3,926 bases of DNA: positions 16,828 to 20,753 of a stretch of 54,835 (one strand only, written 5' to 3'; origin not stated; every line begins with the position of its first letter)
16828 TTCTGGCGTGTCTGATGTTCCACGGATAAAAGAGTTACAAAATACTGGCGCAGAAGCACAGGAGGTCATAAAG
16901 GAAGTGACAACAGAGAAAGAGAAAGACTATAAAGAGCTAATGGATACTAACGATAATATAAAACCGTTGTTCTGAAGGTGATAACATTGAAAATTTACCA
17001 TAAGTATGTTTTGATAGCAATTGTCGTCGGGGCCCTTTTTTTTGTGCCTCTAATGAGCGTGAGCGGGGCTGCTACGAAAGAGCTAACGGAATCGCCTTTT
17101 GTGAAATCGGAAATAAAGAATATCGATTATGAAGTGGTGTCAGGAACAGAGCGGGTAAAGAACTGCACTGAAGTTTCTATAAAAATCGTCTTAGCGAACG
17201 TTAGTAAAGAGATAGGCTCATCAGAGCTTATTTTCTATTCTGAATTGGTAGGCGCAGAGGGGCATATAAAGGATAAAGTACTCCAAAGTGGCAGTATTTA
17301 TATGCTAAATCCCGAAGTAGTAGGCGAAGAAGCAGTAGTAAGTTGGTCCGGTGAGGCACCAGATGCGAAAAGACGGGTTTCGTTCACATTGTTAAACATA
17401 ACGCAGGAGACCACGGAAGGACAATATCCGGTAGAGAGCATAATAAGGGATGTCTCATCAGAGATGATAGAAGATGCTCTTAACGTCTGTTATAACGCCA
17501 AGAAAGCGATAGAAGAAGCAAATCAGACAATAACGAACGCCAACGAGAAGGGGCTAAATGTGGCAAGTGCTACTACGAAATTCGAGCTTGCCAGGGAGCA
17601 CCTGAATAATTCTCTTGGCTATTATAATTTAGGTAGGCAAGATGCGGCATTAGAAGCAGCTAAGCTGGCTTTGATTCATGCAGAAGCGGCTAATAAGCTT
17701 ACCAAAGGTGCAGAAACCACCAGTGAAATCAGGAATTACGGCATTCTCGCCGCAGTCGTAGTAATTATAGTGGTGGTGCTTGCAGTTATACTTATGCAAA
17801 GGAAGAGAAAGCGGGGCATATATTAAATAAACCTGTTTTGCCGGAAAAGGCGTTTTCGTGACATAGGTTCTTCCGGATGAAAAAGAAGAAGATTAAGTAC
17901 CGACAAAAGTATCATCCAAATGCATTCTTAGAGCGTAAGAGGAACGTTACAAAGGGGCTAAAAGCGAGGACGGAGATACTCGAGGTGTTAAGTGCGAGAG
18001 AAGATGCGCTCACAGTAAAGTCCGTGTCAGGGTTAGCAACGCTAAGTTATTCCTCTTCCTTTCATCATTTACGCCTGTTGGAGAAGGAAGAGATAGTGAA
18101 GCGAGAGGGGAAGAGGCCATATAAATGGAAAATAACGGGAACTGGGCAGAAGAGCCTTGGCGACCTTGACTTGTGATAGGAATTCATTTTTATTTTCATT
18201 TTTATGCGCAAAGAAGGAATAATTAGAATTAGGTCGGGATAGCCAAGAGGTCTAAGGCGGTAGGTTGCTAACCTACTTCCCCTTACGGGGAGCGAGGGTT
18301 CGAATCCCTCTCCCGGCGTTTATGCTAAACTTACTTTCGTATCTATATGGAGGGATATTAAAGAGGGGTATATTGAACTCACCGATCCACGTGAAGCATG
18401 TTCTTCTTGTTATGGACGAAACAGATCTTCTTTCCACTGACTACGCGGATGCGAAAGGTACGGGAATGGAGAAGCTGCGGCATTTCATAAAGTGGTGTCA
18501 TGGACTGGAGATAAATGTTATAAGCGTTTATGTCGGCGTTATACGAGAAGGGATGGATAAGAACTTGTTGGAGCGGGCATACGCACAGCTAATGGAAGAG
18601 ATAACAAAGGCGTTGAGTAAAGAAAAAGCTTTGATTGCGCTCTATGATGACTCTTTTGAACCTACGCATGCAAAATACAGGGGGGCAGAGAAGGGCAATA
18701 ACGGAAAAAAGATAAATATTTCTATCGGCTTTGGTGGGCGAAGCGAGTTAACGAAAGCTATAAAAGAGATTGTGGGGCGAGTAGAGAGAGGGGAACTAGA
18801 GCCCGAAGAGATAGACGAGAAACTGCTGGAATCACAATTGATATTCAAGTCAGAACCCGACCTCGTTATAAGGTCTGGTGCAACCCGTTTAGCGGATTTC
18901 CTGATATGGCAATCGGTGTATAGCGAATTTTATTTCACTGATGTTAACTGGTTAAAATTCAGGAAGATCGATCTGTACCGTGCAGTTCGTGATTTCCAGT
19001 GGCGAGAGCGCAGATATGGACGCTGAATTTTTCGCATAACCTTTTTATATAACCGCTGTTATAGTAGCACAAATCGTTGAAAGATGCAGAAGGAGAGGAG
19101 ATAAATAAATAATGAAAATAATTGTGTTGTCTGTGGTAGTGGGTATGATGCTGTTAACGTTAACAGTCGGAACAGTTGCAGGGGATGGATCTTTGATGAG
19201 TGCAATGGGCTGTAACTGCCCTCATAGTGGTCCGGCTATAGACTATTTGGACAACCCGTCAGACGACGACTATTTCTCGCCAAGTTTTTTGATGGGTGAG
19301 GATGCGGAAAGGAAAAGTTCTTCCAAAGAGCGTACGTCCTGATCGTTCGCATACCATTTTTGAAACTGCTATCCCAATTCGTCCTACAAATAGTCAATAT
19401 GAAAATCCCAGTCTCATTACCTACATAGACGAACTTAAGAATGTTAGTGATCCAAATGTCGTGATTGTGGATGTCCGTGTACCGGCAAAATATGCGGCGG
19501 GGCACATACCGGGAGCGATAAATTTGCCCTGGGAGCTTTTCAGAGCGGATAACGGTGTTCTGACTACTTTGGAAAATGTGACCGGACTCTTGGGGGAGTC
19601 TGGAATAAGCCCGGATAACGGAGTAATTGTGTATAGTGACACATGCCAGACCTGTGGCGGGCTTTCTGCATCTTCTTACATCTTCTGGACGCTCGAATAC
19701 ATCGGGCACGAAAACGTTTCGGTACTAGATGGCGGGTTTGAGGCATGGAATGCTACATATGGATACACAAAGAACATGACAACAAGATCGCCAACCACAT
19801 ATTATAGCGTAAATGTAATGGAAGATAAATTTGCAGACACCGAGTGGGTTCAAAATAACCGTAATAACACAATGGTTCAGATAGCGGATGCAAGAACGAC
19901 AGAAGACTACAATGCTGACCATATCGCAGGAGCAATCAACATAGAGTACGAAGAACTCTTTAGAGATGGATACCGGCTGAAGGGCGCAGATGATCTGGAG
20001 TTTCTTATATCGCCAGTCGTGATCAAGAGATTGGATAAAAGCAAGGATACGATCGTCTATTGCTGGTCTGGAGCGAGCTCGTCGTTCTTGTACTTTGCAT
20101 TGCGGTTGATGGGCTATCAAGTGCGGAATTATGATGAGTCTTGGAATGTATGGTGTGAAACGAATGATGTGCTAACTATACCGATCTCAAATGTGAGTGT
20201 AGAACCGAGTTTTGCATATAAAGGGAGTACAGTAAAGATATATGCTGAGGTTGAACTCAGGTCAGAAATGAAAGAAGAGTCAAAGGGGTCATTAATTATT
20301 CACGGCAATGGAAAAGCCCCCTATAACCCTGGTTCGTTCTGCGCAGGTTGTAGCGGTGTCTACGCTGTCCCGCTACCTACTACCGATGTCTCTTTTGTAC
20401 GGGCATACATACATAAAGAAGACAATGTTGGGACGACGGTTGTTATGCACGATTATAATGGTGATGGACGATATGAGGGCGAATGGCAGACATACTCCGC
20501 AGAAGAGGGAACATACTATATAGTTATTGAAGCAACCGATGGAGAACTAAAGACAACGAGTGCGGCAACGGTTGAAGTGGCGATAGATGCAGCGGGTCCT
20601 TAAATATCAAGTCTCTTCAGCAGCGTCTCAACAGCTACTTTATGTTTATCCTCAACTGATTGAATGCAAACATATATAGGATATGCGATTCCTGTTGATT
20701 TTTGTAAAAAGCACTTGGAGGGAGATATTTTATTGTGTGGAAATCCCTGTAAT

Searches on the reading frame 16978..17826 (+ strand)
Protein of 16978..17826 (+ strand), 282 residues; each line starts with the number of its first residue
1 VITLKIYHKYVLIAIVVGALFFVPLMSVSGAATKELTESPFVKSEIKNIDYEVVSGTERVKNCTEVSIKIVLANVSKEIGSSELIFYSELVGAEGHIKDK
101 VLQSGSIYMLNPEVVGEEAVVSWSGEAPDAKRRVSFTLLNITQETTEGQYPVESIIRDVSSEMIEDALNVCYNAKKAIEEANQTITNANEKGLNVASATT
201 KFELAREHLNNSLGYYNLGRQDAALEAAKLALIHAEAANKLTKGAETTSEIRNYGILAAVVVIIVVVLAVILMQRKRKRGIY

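Call 34: search_protein_families(library=pfam, proteins=[window:16978-17826:+], max_evalue=0.001)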
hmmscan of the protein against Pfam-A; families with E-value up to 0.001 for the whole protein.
window:16978-17826:+ (282 aa): 1 family
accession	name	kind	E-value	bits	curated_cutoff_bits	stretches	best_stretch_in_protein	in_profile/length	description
PF17410.7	Stevor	-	0.00039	20.5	25.4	1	194-279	175-263/275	Subtelomeric Variable Open Reading frame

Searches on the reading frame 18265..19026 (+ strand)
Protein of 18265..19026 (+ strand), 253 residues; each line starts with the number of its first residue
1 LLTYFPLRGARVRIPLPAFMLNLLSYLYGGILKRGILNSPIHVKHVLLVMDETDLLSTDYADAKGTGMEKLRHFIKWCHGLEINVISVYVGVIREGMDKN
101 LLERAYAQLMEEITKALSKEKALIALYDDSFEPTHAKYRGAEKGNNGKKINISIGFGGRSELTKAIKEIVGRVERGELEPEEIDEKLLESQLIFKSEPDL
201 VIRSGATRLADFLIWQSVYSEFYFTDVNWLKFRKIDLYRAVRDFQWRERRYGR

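Call 34: search_protein_families(library=pfam, proteins=[window:18265-19026:+], max_evalue=0.001)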
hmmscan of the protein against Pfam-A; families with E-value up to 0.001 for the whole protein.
window:18265-19026:+ (253 aa): 1 family
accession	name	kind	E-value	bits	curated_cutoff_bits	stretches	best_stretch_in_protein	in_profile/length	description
PF01255.24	Prenyltransf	-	4.6e-33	115.1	27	1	66-252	22-219/219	Putative undecaprenyl diphosphate synthase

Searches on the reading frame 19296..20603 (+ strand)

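Call 34: search_protein_families(library=pfam, proteins=[window:19296-20603:+], max_evalue=0.001)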
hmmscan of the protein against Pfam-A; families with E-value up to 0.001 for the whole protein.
window:19296-20603:+ (435 aa): 1 family
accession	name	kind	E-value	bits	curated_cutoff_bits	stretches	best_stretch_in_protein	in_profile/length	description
PF00581.25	Rhodanese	-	2.1e-37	128.1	22.2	2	182-288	2-101/102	Rhodanese-like domain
